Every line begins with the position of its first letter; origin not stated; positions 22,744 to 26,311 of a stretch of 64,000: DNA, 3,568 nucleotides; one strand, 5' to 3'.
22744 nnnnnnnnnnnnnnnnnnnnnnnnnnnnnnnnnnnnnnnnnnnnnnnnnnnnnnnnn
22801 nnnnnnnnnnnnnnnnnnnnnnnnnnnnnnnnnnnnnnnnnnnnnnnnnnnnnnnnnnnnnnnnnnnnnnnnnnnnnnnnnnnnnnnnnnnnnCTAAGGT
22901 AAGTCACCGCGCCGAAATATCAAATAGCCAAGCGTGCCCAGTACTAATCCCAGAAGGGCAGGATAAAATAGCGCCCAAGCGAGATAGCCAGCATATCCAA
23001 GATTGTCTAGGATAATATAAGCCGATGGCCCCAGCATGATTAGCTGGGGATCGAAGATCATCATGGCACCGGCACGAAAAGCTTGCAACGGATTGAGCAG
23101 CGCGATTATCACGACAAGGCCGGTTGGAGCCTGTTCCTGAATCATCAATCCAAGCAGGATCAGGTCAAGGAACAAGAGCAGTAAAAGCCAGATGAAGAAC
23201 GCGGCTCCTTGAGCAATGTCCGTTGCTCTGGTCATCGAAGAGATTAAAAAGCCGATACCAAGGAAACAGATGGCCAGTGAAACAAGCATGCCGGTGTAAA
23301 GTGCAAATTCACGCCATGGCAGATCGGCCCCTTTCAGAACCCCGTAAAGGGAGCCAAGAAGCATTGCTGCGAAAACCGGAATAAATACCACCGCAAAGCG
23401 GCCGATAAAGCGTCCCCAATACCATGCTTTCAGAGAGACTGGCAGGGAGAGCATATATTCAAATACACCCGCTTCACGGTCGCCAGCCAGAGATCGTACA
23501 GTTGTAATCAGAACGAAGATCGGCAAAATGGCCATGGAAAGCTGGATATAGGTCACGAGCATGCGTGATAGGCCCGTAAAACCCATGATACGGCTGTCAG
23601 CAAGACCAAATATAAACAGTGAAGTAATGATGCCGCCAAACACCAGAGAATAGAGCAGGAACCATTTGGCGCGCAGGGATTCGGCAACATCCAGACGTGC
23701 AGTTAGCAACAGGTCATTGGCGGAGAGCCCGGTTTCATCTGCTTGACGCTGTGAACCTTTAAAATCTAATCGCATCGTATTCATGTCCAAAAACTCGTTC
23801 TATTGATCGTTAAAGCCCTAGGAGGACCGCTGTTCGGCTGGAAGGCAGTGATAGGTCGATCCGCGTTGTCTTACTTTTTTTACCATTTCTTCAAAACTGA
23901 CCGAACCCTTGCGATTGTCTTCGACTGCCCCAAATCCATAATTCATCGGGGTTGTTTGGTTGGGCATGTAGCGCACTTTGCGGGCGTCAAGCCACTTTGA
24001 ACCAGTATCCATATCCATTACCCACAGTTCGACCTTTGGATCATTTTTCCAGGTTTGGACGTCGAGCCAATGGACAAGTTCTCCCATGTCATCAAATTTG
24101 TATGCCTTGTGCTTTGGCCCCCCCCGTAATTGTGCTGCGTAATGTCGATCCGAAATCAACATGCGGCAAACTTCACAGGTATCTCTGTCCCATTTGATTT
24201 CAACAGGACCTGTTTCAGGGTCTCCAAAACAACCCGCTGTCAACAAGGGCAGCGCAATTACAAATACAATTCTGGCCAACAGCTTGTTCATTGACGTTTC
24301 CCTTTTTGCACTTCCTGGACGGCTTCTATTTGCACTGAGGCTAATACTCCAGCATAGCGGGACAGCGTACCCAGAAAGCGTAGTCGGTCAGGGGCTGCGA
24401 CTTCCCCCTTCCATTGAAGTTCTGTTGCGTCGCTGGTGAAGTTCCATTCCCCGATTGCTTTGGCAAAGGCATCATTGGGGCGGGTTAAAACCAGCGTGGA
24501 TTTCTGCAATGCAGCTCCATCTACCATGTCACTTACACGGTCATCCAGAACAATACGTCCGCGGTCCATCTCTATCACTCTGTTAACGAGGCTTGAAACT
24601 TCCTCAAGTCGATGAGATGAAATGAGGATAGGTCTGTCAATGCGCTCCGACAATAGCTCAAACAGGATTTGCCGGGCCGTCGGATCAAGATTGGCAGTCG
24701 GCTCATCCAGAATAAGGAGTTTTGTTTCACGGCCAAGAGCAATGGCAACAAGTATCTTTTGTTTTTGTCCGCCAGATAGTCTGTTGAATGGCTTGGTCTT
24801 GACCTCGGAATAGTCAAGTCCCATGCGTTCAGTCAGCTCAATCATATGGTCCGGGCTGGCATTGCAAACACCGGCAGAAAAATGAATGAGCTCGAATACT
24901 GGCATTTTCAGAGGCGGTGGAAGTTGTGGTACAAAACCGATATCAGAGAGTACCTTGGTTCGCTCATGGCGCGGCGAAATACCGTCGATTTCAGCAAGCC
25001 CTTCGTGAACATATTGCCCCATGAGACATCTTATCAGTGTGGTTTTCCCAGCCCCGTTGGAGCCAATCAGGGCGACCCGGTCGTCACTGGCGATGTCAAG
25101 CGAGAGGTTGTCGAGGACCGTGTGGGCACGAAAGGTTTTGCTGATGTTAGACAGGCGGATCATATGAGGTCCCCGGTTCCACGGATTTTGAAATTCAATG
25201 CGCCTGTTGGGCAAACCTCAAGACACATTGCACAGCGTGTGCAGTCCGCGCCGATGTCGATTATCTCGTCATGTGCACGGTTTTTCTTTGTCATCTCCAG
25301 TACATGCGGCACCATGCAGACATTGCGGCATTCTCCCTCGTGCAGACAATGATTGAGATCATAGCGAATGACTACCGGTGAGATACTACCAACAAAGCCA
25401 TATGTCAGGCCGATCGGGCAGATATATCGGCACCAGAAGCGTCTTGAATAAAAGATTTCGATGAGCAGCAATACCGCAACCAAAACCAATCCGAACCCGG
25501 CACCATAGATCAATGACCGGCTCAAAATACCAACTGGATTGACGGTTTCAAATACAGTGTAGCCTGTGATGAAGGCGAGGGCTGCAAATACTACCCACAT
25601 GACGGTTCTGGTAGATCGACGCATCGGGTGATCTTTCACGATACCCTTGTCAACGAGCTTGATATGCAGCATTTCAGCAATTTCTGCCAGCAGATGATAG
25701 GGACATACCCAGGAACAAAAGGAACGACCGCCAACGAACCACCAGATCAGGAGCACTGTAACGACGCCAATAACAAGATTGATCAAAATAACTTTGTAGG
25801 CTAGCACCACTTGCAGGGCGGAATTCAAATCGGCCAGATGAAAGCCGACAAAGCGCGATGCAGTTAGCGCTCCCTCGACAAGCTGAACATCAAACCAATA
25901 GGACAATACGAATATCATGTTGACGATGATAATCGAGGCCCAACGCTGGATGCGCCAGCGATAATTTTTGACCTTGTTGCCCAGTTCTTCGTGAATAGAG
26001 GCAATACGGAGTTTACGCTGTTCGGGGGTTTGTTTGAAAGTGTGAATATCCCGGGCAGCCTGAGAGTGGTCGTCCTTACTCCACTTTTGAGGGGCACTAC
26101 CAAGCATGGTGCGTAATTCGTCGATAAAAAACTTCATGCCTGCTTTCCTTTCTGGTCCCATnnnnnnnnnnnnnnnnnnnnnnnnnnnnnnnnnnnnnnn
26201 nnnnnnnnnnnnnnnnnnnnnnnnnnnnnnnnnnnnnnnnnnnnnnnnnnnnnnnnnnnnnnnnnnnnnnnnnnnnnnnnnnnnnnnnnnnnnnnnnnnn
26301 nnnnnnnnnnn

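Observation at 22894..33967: Clade II (Sec-dependent, nosR-less, nosGH-containing) N2O reductase cluster in an alphaproteobacterial backbone, with non-canonical gene order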

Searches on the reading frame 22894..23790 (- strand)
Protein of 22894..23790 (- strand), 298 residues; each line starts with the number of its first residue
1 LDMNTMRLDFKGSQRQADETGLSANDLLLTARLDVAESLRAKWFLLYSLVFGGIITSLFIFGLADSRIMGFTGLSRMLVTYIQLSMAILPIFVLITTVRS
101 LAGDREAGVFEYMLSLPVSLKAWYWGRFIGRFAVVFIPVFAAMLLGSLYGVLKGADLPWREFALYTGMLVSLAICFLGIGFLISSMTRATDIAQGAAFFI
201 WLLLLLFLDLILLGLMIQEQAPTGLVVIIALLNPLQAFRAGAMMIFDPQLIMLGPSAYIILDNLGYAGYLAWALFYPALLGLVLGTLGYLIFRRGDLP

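Call 4: search_protein_families(library=ncbifam, proteins=[window:22894-23790:-], max_evalue=0.001)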
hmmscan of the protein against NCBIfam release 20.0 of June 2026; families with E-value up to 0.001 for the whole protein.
window:22894-23790:- (298 aa): 2 families
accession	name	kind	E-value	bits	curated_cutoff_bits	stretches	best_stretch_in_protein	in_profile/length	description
TIGR03518.1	ABC_perm_GldF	equivalog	5.8e-05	23.2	288.5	1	54-204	27-178/240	gliding motility-associated ABC transporter permease subunit GldF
TIGR03733.1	lanti_perm_MutG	subfamily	6.1e-05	22.5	117.2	1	44-186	15-155/248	lantibiotic immunity ABC transporter MutG family permease subunit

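Call 5: search_protein_families(library=pfam, proteins=[window:22894-23790:-], max_evalue=0.001)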
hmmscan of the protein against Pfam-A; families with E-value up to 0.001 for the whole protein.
window:22894-23790:- (298 aa): 3 families
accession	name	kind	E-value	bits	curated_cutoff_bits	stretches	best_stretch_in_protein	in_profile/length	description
PF12679.13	ABC2_membrane_2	-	6.5e-19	68.7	27.2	1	31-297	4-283/283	ABC-2 family transporter protein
PF12698.13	ABC2_membrane_3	-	1e-11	45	31.6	1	81-289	164-346/347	ABC-2 family transporter protein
PF01061.29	ABC2_membrane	-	1.2e-05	25.4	26.9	1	50-207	25-176/211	ABC-2 type transporter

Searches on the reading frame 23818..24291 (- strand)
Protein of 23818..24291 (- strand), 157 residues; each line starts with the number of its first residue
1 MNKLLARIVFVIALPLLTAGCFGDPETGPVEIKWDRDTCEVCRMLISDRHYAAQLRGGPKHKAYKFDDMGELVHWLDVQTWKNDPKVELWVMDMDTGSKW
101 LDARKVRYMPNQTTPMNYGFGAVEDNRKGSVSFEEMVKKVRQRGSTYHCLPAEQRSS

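Call 4: search_protein_families(library=ncbifam, proteins=[window:23818-24291:-], max_evalue=0.001)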
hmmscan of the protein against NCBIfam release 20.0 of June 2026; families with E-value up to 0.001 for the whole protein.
window:23818-24291:- (157 aa): 0 families

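Call 5: search_protein_families(library=pfam, proteins=[window:23818-24291:-], max_evalue=0.001)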
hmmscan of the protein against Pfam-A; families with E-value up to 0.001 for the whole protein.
window:23818-24291:- (157 aa): 1 family
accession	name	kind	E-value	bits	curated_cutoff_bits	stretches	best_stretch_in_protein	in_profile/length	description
PF05573.18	NosL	-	0.0006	20.6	24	1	35-109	6-87/131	NosL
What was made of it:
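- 23818..24291 (-): nosL: copper-chaperone lipoprotein, with lipobox LLTAGC and a CEVCRM motif. Alone it scores below the PF05573 cutoff (20.6 vs 24, call 5).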

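Call 60: search_protein_families(library=pfam, alignment_id=A1, max_evalue=0.01)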
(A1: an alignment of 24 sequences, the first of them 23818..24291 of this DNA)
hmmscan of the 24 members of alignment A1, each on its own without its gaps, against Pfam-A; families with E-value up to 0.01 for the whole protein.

A. member 1, window:23818-24291:- (157 aa): 1 family
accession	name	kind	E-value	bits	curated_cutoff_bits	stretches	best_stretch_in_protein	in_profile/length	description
PF05573.18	NosL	-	0.0006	20.6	24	1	35-109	6-87/131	NosL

B. families by the number of members that match (of 24 scanned): 1 family
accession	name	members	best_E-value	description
PF05573.18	NosL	21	1.3e-07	NosL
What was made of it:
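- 23818..24291 (-): However, 21 of 24 orthologues match PF05573 (call 60).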

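Call 61: search_solved_structures(query=A1, max_evalue=1, show_alignments=1)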
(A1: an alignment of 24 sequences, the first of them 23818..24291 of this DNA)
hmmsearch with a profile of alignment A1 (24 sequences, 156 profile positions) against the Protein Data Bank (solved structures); distinct sequences matched with E-value up to 1: 4.
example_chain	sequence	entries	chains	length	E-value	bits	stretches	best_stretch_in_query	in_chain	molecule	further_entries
7osf_H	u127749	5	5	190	4.8e-06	29.5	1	7-151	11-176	Copper-binding lipoprotein NosL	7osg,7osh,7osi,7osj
7znq_L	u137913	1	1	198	5.5e-06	29.4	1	7-151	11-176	Copper-binding lipoprotein NosL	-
6ptm_A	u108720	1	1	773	0.087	15.7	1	73-147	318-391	Uncharacterized protein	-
8dfo_M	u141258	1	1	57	0.24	14.3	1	73-108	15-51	AcrIC4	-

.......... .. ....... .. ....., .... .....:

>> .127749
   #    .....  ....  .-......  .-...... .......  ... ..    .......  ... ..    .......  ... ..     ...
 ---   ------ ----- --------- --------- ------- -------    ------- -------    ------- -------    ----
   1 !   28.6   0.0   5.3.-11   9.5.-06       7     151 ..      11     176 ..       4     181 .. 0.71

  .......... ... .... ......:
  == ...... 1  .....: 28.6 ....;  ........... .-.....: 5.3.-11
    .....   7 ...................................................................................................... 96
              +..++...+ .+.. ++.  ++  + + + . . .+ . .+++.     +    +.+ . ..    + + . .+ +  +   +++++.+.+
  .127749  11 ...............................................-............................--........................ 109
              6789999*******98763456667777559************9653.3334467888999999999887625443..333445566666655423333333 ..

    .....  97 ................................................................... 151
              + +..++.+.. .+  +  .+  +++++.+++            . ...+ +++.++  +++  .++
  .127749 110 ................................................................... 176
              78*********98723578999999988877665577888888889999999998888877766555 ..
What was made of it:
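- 23818..24291 (-): The family profile matches NosL chains of PDB entries 7osf and 7znq at E=5e-6 (call 61).
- On Clade II nos accessory gene set: NosL is supported through its family: 21 of 24 orthologues hit PF05573, and the profile hits PDB 7osf at E=5e-6 (calls 60, 61).
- Closest known: Clade I nosRZDFYLX. Same: The NosL profile matches PDB 7osf (call 61).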

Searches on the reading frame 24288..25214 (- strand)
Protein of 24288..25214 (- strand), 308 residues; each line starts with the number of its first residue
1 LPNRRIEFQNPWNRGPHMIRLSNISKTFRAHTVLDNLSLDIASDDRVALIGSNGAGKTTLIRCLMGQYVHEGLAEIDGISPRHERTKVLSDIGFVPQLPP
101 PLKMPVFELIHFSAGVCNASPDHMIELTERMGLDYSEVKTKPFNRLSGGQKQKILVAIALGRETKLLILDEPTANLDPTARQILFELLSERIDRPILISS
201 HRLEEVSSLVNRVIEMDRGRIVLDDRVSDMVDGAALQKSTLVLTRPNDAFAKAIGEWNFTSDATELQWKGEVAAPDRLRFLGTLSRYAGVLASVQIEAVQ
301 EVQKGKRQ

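Call 4: search_protein_families(library=ncbifam, proteins=[window:24288-25214:-], max_evalue=0.001)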
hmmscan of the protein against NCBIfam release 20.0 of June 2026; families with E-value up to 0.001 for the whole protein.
window:24288-25214:- (308 aa): 191 families (the best 25 are shown)
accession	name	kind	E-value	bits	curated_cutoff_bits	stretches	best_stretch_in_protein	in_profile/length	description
TIGR04521.1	ECF_ATPase_2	equivalog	1.9e-32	112.5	330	1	27-245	14-248/279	energy-coupling factor transporter ATPase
TIGR03375.1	type_I_sec_LssB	subfamily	8.1e-32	110.3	693.1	1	19-230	466-688/696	type I secretion system permease/ATPase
TIGR03522.1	GldA_ABC_ATP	equivalog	7.4e-31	107.7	402.6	1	19-241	3-230/301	gliding motility-associated ABC transporter ATP-binding subunit GldA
NF000355.4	ribo_prot_ABC_F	equivalog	2.5e-29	102.5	380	1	18-221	2-192/499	ribosomal protection-like ABC-F family protein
TIGR04520.1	ECF_ATPase_1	equivalog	1.3e-28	100.1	315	1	19-240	1-234/269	energy-coupling factor transporter ATPase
TIGR03864.1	PQQ_ABC_ATP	hypoth_equivalog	4e-28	98.5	302.25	1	19-232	2-221/236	ABC transporter, ATP-binding subunit, PQQ-dependent alcohol dehydrogenase system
NF010158.0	PRK13637.1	equivalog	7.2e-28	97.5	390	1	30-231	19-233/287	energy-coupling factor transporter ATPase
TIGR02857.1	CydD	equivalog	1.2e-27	97.1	435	1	15-215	317-528/529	thiol reductant ABC exporter subunit CydD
NF033858.1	ABC2_perm_RbbA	equivalog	8.2e-27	93.5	1050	1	19-234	2-228/909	ribosome-associated ATPase/putative transporter RbbA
TIGR02315.1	ABC_phnC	equivalog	9.5e-27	94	266.1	2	128-232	130-235/243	phosphonate ABC transporter ATP-binding protein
TIGR03740.1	galliderm_ABC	subfamily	1.2e-26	93.8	309.75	1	21-229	3-210/223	lantibiotic protection ABC transporter ATP-binding subunit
TIGR01188.1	drrA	subfamily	2.7e-26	92.6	312.45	1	26-232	1-213/302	daunorubicin resistance ABC transporter, ATP-binding protein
TIGR03410.1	urea_trans_UrtE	equivalog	1.6e-25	89.9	285.8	1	20-231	2-220/230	urea ABC transporter ATP-binding subunit UrtE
NF010059.0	PRK13536.1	equivalog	4.1e-25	88.2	549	1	18-232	43-263/342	nodulation factor ABC transporter ATP-binding protein NodI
NF010068.0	PRK13548.1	equivalog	6.4e-25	87.7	261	1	17-238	4-238/261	heme ABC transporter ATP-binding protein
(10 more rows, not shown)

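Call 5: search_protein_families(library=pfam, proteins=[window:24288-25214:-], max_evalue=0.001)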
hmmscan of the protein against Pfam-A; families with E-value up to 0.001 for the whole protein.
window:24288-25214:- (308 aa): 3 families
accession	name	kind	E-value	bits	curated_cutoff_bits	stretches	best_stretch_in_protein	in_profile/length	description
PF00005.33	ABC_tran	-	3.6e-25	89.6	25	1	34-174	1-137/137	ABC transporter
PF13304.12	AAA_21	-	1.1e-11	45.8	27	2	142-202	234-299/304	AAA domain, putative AbiEii toxin, Type IV TA system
PF02463.25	SMC_N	-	4.2e-07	30.1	40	1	145-209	136-205/220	RecF/RecN/SMC N terminal domain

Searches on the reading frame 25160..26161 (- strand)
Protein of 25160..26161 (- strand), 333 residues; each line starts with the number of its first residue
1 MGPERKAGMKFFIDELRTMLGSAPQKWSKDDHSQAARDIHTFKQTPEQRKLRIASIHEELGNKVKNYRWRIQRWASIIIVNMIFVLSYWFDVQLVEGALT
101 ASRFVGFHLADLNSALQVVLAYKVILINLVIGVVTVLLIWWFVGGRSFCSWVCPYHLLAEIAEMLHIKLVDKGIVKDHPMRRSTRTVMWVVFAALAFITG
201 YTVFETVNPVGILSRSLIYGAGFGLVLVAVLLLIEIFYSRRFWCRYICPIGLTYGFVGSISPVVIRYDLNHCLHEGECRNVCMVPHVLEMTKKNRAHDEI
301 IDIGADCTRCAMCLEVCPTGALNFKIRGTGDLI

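Call 4: search_protein_families(library=ncbifam, proteins=[window:25160-26161:-], max_evalue=0.001)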
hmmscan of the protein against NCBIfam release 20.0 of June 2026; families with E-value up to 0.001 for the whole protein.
window:25160-26161:- (333 aa): 11 families
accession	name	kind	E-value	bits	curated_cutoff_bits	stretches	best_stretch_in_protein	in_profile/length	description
TIGR02163.1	napH_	subfamily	7.2e-71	238.7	213.05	1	69-325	1-254/255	NapH/MauN family ferredoxin-type protein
NF007013.0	PRK09477.1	equivalog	3.1e-58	197.1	234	1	61-327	16-279/286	quinol dehydrogenase ferredoxin subunit NapH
NF040864.1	HgcB_ferredoxin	equivalog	1.2e-05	25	99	1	265-325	9-64/93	mercury methylation ferredoxin HgcB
TIGR02494.1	PFLE_PFLC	subfamily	1.3e-05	24.6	174.35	1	265-324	43-99/293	glycyl-radical enzyme activating protein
TIGR02745.1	ccoG_rdxA_fixG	equivalog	0.00011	21.3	316.7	1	69-320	1-246/435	cytochrome c oxidase accessory protein CcoG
NF004543.0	PRK05888.2-5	equivalog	0.00013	21.5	243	1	281-324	76-117/217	NADH-quinone oxidoreductase subunit NuoI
NF046105.1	TransRegNosR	equivalog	0.00014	20.3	1000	1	124-254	480-610/680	transcriptional regulator NosR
NF006221.0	PRK08348.1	subfamily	0.00015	21.5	124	1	265-323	39-93/136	NADH-plastoquinone oxidoreductase subunit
NF042909.1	FMH_DH_FwdF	exception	0.00077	18.7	375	1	266-328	11-78/336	tungsten-dependent formylmethanofuran dehydrogenase subunit FwdF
TIGR04395.1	cutC_activ_rSAM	equivalog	0.00078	18.8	360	0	266-323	50-104/309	choline TMA-lyase-activating enzyme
NF038196.1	ferrodoxin_EFR1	subfamily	0.00088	19.4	75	1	270-325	184-232/242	EFR1 family ferrodoxin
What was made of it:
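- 25160..26137 (-): nosH: NapH-like membrane quinol dehydrogenase subunit. The start is taken at the ATG that gives the ATGA overlap. TIGR02163 scores 238.7 bits (cutoff 213) (call 4).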

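Call 5: search_protein_families(library=pfam, proteins=[window:25160-26161:-], max_evalue=0.001)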
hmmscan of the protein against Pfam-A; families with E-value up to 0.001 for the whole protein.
window:25160-26161:- (333 aa): 4 families
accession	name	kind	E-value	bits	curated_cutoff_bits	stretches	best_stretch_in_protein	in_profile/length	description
PF12801.12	Fer4_5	-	7e-12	45.6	22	2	129-165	5-41/48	4Fe-4S binding domain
PF12838.12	Fer4_7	-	2.1e-05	25.3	27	1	272-321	2-52/52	4Fe-4S dicluster domain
PF13746.11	Fer4_18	-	2.6e-05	24.8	27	1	243-320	5-74/114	4Fe-4S dicluster domain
PF14697.11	Fer4_21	-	8.3e-05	23.1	35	1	270-321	6-56/59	4Fe-4S dicluster domain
